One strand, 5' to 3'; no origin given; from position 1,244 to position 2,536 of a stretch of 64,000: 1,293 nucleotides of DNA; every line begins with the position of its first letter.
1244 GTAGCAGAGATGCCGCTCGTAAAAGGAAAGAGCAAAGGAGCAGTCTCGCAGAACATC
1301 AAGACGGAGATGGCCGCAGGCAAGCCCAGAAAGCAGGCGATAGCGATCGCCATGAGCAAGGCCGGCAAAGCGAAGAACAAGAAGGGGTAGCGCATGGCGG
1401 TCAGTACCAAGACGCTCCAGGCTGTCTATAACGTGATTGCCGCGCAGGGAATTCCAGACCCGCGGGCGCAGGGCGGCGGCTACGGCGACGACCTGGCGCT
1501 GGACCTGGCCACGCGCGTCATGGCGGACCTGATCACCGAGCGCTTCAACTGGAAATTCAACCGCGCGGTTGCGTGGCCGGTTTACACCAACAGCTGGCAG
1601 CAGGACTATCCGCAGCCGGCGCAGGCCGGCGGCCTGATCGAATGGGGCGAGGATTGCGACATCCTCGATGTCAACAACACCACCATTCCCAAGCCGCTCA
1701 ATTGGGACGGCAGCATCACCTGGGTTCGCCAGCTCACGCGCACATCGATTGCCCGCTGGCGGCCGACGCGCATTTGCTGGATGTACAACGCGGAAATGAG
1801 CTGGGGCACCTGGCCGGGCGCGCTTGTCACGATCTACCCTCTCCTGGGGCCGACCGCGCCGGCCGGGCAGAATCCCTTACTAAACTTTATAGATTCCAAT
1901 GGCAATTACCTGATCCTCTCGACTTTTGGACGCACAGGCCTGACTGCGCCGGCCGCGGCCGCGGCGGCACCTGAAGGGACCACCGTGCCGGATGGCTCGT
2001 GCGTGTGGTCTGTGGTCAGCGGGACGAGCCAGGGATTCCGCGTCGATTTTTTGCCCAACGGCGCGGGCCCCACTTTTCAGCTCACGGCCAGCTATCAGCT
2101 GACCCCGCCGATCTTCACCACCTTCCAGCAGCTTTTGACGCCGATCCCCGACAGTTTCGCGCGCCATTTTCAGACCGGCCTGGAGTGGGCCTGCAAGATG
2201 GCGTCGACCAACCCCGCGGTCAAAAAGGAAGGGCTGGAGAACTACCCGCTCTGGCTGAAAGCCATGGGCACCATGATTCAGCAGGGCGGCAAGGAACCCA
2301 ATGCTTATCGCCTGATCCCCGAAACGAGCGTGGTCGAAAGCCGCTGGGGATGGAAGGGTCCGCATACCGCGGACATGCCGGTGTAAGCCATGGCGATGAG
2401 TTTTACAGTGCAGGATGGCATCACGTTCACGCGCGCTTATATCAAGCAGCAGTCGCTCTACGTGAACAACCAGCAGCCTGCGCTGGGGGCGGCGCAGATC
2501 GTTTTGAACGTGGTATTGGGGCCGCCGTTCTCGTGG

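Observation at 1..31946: Candidate new class of telomere phage: podovirus-like linear phage-plasmid, probably of Acidobacteriota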

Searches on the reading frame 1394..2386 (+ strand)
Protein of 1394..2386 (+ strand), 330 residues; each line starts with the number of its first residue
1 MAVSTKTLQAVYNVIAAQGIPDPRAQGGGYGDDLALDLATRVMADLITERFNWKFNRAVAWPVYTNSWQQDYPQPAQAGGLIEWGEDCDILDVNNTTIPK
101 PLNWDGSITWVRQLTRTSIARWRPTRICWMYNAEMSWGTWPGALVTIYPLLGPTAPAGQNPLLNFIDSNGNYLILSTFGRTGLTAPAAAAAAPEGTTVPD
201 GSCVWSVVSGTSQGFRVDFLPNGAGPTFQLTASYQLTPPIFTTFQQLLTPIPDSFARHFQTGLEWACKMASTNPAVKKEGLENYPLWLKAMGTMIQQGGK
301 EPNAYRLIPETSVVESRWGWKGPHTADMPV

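Call 11: search_protein_families(library=phrogs, max_evalue=0.001, proteins=[window:1394-2386:+])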
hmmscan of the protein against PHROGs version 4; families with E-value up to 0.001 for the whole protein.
window:1394-2386:+ (330 aa): 0 families

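Call 12: search_protein_families(library=pfam, max_evalue=0.05, proteins=[window:1394-2386:+])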
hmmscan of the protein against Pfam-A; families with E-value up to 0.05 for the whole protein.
window:1394-2386:+ (330 aa): 0 families

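Call 16: find_related_loci(query=window:1394-2386:+, collection=viral_contigs, flank=10000)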
Query window:1394-2386:+ (330 aa) in viral_contigs; peptide patterns used: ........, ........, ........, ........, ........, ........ (x = any residue, [..] = any of these).
4 stretches matched a pattern; 3 encode a relative of the query (tblastn E <= 1e-3); 3 distinct loci.
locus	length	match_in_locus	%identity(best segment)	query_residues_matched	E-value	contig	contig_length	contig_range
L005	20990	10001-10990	79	1-330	1e-173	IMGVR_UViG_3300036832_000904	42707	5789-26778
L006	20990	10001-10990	68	1-330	7e-156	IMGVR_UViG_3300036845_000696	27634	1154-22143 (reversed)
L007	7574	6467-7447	71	2-330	7e-154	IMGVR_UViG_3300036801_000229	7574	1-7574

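Call 23: find_related_loci(query=window:1394-2386:+, collection=genome_contigs, flank=10000)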
Query window:1394-2386:+ (330 aa) in genome_contigs; peptide patterns used: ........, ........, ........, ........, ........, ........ (x = any residue, [..] = any of these).
27 stretches matched a pattern, but none encodes a relative of the query by tblastn (E <= 1e-3).
